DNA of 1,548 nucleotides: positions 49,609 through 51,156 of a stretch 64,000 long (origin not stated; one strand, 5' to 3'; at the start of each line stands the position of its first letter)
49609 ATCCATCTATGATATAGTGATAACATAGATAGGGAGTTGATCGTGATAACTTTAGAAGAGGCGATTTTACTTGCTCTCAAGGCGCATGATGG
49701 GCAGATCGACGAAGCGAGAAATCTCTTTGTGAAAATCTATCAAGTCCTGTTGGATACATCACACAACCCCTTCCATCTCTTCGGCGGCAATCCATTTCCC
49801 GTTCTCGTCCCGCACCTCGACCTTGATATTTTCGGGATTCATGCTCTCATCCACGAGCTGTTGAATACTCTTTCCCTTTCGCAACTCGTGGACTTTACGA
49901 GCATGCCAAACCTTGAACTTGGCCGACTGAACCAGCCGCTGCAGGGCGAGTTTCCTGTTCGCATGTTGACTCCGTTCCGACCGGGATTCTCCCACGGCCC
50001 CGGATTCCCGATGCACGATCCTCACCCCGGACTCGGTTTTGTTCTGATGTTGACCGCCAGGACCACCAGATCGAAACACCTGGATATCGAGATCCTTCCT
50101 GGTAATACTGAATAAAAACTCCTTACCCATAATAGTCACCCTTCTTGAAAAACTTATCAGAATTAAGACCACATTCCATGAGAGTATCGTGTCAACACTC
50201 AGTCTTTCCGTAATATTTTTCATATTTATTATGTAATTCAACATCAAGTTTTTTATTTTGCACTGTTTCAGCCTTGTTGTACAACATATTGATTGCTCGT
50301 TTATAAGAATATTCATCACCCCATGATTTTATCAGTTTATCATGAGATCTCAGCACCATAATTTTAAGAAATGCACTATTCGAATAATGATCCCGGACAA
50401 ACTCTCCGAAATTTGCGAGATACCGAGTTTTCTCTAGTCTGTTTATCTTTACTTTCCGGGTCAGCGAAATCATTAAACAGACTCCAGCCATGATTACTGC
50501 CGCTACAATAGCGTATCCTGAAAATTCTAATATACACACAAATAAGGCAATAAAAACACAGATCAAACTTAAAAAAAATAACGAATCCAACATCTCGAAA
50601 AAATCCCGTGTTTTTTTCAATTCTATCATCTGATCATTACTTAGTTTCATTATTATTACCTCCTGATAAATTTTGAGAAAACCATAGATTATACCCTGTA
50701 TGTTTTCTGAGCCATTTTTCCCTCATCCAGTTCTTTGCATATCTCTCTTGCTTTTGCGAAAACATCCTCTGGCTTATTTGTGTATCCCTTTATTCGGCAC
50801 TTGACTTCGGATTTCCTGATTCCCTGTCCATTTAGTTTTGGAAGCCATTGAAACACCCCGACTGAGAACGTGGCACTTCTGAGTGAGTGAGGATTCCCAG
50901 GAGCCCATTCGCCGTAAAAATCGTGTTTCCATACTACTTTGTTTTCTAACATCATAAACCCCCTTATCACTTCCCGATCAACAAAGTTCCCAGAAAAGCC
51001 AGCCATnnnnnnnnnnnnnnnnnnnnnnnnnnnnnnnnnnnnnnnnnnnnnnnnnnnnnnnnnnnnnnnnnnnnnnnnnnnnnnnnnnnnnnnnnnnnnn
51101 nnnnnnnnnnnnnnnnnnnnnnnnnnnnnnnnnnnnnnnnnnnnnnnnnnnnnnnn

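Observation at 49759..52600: Operon of translation-factor look-alikes: bL12-like protein, membrane-anchored XseA-like protein and a GGQ release-factor-domain protein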

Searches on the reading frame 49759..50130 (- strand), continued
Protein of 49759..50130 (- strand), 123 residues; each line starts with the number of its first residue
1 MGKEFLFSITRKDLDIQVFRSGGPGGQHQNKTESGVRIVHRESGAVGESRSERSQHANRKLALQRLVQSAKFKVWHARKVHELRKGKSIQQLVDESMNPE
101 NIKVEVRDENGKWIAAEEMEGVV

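Call 78: find_encoding_contigs(protein=P0302, flank=6000, max_places=3)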
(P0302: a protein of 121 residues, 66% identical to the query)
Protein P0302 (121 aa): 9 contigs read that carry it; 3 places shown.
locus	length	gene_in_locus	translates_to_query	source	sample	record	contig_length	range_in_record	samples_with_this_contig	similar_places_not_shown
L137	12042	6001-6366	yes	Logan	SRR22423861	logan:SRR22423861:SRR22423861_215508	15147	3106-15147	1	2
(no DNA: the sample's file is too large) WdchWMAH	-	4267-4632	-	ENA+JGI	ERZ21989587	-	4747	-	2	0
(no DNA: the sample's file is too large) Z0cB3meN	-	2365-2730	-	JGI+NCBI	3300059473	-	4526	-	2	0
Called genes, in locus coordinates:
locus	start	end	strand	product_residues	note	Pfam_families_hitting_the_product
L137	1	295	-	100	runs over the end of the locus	-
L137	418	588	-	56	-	-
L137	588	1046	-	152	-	-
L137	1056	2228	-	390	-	PF01139:RtcB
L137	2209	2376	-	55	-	-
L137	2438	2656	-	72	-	-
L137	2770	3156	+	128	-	-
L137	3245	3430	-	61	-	-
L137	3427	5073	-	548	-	PF06418:CTP_synth_N, PF00117:GATase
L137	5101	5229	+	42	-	-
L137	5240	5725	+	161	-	PF04308:RNaseH_like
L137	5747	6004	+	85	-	PF23835:DUF7205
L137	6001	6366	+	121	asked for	PF00472:RF-1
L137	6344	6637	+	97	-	-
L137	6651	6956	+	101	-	-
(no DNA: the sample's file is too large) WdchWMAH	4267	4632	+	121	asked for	PF00472:RF-1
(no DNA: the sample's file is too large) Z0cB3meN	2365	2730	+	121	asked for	PF00472:RF-1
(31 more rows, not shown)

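Call 79: find_encoding_contigs(protein=P0314, flank=6000, max_places=2)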
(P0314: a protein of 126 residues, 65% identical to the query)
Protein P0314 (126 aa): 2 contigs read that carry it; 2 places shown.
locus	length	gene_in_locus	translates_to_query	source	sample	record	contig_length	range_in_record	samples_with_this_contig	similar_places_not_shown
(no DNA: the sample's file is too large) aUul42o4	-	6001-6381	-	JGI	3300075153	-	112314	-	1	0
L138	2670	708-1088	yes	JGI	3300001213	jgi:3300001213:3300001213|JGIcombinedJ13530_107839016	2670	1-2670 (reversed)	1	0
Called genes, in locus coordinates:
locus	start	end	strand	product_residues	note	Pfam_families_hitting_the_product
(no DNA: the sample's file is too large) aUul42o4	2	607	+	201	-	-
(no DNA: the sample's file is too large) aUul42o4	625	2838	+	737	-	-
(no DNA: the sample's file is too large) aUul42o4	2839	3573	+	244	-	-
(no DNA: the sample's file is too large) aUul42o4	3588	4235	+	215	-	-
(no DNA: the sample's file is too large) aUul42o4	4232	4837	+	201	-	-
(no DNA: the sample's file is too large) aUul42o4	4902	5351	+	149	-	-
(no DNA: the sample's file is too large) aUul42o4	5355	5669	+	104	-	-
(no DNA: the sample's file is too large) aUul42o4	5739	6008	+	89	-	-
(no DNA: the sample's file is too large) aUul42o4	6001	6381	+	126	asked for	PF00472:RF-1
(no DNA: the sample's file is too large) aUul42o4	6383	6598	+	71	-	-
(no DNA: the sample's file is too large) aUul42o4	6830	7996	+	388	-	PF01467:CTP_transf_like, PF00293:NUDIX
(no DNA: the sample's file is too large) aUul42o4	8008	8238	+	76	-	-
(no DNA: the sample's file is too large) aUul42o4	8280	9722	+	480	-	PF18127:NAMPT_N, PF04095:NAPRTase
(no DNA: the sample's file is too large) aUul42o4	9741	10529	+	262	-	PF04055:Radical_SAM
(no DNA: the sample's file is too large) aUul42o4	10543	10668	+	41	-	-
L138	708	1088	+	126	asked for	PF00472:RF-1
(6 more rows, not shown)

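Call 94: get_annotated_region(hit=H145, flank=4000)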
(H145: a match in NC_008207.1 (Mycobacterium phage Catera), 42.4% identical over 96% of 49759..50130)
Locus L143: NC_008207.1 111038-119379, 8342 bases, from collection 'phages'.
description: Mycobacterium phage Catera, complete genome.
organism: Mycobacterium phage Catera (NCBI taxid 373404)
taxonomy: Viruses; Duplodnaviria; Heunggongvirae; Uroviricota; Caudoviricetes; Ceeclamvirinae; Bixzunavirus; Bixzunavirus Bxz1
host: Mycobacterium; source: -; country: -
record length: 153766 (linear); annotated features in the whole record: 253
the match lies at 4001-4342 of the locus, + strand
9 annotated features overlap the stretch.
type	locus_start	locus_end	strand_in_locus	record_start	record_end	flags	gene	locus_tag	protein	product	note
CDS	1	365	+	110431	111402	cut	-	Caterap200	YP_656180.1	single strand DNA binding protein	-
CDS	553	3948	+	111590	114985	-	-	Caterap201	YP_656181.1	DNA polymerase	-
CDS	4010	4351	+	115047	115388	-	-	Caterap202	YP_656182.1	RF-1 domain peptide chain release factor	-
CDS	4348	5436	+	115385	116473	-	-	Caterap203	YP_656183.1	UvsX-like recombinase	-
CDS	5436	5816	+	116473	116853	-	-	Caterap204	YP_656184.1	Holliday junction resolvase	-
CDS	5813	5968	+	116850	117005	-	-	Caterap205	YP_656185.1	gp205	-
CDS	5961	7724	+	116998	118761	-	-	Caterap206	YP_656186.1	exonuclease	-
CDS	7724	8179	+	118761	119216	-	-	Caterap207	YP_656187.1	RusA-like Holliday junction resolvase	-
CDS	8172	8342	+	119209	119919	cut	-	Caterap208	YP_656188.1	gp208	-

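Call 95: get_annotated_region(hit=H126, flank=3000)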
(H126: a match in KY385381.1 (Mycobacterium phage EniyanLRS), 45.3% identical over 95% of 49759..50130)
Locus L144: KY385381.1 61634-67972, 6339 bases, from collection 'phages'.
description: Mycobacterium phage EniyanLRS, complete genome.
organism: Mycobacterium phage EniyanLRS (NCBI taxid 1933770)
taxonomy: Viruses; Duplodnaviria; Heunggongvirae; Uroviricota; Caudoviricetes; Vilmaviridae; Wildcatvirus; Mycobacterium virus Wildcat
host: Mycolicibacterium smegmatis MC2 155; source: soil; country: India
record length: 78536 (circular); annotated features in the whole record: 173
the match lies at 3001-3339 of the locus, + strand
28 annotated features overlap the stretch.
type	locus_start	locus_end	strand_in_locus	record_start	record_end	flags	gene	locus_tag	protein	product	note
tRNA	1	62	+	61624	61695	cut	117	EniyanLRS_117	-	tRNA-Ile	tRNA-Ile(gat)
tRNA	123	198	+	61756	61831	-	118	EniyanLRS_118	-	tRNA-Arg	tRNA-Arg(acg)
tRNA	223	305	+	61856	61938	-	119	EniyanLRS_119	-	tRNA-Ser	tRNA-Ser(gct)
tRNA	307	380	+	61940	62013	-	120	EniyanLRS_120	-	tRNA-His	tRNA-His(gtg)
tRNA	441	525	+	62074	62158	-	170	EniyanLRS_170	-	tRNA-Ser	tRNA-Ser(cga)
CDS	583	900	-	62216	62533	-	121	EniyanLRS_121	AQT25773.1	hypothetical protein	-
tRNA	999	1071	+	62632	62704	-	122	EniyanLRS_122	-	tRNA-Glu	tRNA-Glu(tcc)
tRNA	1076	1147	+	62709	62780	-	123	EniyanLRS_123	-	tRNA-Glu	tRNA-Glu(ctc)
tRNA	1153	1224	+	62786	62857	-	124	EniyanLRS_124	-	tRNA-Asn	tRNA-Asn(gtt)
CDS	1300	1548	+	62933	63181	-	125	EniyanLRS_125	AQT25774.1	hypothetical protein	-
CDS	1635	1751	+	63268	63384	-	126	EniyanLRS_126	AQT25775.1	hypothetical protein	-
CDS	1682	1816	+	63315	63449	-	171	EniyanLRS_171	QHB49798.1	hypothetical protein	-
CDS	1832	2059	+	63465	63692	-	172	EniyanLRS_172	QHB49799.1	hypothetical protein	-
CDS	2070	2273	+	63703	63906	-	176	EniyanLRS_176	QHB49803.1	hypothetical protein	-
CDS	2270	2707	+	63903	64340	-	127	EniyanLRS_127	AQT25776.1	DprA-like DNA processing chain A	-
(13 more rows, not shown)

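Call 97: search_protein_families(library=pfam, proteins=[L009:8587-9882:+, L009:10336-10890:+, L011:9178-9723:+, L011:10355-10894:+, L011:10916-12241:+, L013:9375-9776:+, L013:10433-10999:+, L015:8368-9963:+, L015:10330-11127:+, L015:6131-8368:+], max_evalue=0.001)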
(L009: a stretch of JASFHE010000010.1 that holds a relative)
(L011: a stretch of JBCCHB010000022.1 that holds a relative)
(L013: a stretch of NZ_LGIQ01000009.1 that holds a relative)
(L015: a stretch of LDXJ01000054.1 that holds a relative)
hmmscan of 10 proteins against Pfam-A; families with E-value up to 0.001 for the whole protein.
L009:8587-9882:+ (431 aa): 1 family
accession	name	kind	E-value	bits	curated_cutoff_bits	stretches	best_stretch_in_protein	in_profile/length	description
PF00202.27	Aminotran_3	-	2.8e-102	342.9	30.5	1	36-430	3-403/403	Aminotransferase class-III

L009:10336-10890:+ (184 aa): 0 families

L011:9178-9723:+ (181 aa): 0 families

L011:10355-10894:+ (179 aa): 1 family
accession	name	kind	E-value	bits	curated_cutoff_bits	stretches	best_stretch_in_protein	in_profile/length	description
PF00293.34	NUDIX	-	8e-18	65.2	21.1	1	63-163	26-124/134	NUDIX domain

L011:10916-12241:+ (441 aa): 1 family
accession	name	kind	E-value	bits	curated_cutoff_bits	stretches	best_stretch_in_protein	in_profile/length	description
PF03702.20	AnmK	-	6.4e-90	302.3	24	2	146-427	103-366/367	Anhydro-N-acetylmuramic acid kinase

L013:9375-9776:+ (133 aa): 0 families

L013:10433-10999:+ (188 aa): 0 families

L015:8368-9963:+ (531 aa): 1 family
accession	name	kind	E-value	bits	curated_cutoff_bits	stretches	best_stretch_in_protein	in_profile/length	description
PF01464.25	SLT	-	3.4e-16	59.3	21.3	1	316-411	7-103/117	Transglycosylase SLT domain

L015:10330-11127:+ (265 aa): 1 family
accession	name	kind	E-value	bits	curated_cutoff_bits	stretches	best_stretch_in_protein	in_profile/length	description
PF03734.19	YkuD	-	1.1e-21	78.4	23.4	1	128-254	3-146/146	L,D-transpeptidase catalytic domain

L015:6131-8368:+ (745 aa): 0 families

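Call 98: search_protein_families(library=pfam, proteins=[L016:9018-9527:+, L016:9555-9911:+, L016:10558-10926:+, L017:9173-9694:+, L017:8156-9172:+, L017:10930-11556:+, L021:10782-12218:+, L024:11221-12423:+, L010:7510-8052:+, L010:9234-9830:+], max_evalue=0.001)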
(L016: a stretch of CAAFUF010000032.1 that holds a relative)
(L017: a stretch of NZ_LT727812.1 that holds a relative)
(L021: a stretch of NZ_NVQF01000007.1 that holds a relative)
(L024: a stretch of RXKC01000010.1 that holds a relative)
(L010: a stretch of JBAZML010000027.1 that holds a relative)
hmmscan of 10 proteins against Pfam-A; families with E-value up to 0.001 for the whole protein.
L016:9018-9527:+ (169 aa): 0 families

L016:9555-9911:+ (118 aa): 0 families

L016:10558-10926:+ (122 aa): 0 families

L017:9173-9694:+ (173 aa): 2 families
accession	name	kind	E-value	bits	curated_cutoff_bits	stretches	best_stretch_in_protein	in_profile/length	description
PF00692.24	dUTPase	-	8.2e-26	90.7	22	2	17-102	2-86/129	dUTPase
PF22769.1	DCD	-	4.4e-05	24.1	27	1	35-100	67-133/153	dCTP deaminase-like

L017:8156-9172:+ (338 aa): 1 family
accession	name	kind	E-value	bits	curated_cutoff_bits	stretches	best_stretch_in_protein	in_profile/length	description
PF00268.27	Ribonuc_red_sm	-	4.1e-78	263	33.6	1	18-296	2-281/281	Ribonucleotide reductase, small chain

L017:10930-11556:+ (208 aa): 1 family
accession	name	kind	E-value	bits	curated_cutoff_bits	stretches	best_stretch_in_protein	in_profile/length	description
PF06725.17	3D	-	1.3e-10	41.7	23.8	1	144-206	2-71/72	3D domain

L021:10782-12218:+ (478 aa): 1 family
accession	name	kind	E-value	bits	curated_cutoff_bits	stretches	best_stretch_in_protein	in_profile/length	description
PF01139.22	RtcB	-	1.6e-107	360.8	27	1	102-477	1-426/426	tRNA-splicing ligase RtcB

L024:11221-12423:+ (400 aa): 1 family
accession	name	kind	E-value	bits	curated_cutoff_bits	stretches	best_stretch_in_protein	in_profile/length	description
PF01555.25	N6_N4_Mtase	-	2e-38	133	26.7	1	125-393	1-221/221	DNA methylase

L010:7510-8052:+ (180 aa): 1 family
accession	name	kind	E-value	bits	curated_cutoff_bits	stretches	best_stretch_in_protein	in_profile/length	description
PF01510.30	Amidase_2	-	8e-09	36.4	26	1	33-162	7-131/131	N-acetylmuramoyl-L-alanine amidase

L010:9234-9830:+ (198 aa): 1 family
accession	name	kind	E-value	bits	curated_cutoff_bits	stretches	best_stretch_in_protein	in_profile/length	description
PF00132.30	Hexapep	-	0.00017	21.6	27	0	95-124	3-32/36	Bacterial transferase hexapeptide (six repeats)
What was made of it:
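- Closest known: PrfH-RtcB ribosome rescue and repair module. Same: Two other members of the small-RF family lie within 1-5 kb of RtcB (calls 78, 98).
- RtcB/RlaP lie nearby in two independent contexts (calls 78, 98), which fits a rescue role. Other contexts are unrelated: aminotransferase, NUDIX, cell-wall enzymes, dUTPase/RNR (calls 97, 98).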

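Call 99: search_protein_families(library=pfam, proteins=[L006:6904-7770:+, L006:11717-12877:+], max_evalue=0.01)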
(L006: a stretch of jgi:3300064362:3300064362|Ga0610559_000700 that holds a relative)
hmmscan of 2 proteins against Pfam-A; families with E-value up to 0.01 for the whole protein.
L006:6904-7770:+ (288 aa): 0 families

L006:11717-12877:+ (386 aa): 0 families

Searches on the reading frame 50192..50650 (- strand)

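Call 3: search_protein_families(library=pfam, proteins=[window:50192-50650:-], max_evalue=0.1)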
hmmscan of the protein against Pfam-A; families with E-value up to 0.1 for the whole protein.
window:50192-50650:- (152 aa): 2 families
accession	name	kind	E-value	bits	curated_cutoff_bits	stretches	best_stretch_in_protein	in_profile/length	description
PF25140.1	PGAP1_TMD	-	0.017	15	25.3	1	13-100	85-172/324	GPI inositol-deacylase transmembrane domain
PF04932.20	Wzy_C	-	0.097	12.9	31.7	0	31-67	2-38/149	O-Antigen ligase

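Call 10: search_protein_families(library=ncbifam, proteins=[window:50192-50650:-], max_evalue=0.01)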
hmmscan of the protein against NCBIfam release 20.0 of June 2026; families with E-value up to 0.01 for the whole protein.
window:50192-50650:- (152 aa): 0 families

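Call 11: search_protein_families(library=phrogs, proteins=[window:50192-50650:-], max_evalue=0.01)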
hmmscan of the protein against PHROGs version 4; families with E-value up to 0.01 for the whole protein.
window:50192-50650:- (152 aa): 0 families

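Call 12: search_protein_families(library=padloc, proteins=[window:50192-50650:-], max_evalue=0.01)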
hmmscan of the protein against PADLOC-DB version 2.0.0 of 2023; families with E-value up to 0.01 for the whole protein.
window:50192-50650:- (152 aa): 0 families

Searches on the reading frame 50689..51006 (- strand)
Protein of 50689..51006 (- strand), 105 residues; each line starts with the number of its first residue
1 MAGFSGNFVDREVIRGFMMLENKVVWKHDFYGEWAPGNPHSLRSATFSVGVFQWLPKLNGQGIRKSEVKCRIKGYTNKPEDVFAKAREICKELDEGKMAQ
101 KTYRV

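Call 3: search_protein_families(library=pfam, proteins=[window:50689-51006:-], max_evalue=0.1)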
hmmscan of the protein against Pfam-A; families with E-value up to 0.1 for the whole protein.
window:50689-51006:- (105 aa): 0 families

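Call 10: search_protein_families(library=ncbifam, proteins=[window:50689-51006:-], max_evalue=0.01)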
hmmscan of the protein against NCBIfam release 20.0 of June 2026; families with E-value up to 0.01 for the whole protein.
window:50689-51006:- (105 aa): 0 families

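Call 11: search_protein_families(library=phrogs, proteins=[window:50689-51006:-], max_evalue=0.01)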
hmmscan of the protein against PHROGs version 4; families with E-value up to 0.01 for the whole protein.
window:50689-51006:- (105 aa): 0 families

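Call 12: search_protein_families(library=padloc, proteins=[window:50689-51006:-], max_evalue=0.01)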
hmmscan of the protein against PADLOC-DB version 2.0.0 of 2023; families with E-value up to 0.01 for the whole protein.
window:50689-51006:- (105 aa): 0 families
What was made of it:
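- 50689..50952 (-): 87-aa basic protein of unknown function. Only its first 31 codons are shared with relatives, where the ORF is 37 aa in L006. No family hit (calls 3, 10-12).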
